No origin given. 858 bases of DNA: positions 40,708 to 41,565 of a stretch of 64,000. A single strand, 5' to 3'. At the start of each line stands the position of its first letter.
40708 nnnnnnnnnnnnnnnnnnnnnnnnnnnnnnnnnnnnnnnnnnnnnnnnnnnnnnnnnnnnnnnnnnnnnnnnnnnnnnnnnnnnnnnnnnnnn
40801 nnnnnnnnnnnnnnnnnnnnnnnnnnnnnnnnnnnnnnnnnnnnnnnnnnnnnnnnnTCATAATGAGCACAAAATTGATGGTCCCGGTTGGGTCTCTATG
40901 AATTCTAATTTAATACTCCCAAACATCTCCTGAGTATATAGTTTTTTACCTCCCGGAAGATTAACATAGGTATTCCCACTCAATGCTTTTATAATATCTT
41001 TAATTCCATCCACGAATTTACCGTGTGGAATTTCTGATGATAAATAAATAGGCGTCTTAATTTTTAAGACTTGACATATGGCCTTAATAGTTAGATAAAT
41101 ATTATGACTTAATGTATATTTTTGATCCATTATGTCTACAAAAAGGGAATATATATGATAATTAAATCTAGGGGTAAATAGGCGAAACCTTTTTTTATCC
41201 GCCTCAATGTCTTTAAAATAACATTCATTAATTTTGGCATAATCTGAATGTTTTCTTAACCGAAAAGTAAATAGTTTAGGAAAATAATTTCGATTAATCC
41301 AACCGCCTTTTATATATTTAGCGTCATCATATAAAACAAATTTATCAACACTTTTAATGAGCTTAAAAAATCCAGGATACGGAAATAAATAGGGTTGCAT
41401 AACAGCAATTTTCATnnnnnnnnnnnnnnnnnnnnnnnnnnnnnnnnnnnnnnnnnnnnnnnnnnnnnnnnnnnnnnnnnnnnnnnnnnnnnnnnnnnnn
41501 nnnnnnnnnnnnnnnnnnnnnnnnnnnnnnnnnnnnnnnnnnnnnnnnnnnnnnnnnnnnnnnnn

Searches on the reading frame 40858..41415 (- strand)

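Call 9: search_protein_families(library=ncbifam, proteins=[window:40858-41415:-], max_evalue=1e-10)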
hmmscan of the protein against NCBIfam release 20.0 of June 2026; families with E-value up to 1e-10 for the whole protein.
window:40858-41415:- (185 aa): 0 families

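Call 36: search_protein_families(library=pfam, proteins=[window:40858-41415:-], max_evalue=0.001)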
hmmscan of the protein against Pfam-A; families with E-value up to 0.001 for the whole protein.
window:40858-41415:- (185 aa): 1 family
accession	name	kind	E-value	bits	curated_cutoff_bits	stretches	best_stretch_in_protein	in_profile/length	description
PF08889.16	WbqC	-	9.6e-31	107.8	21.3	1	7-176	1-186/218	WbqC-like protein family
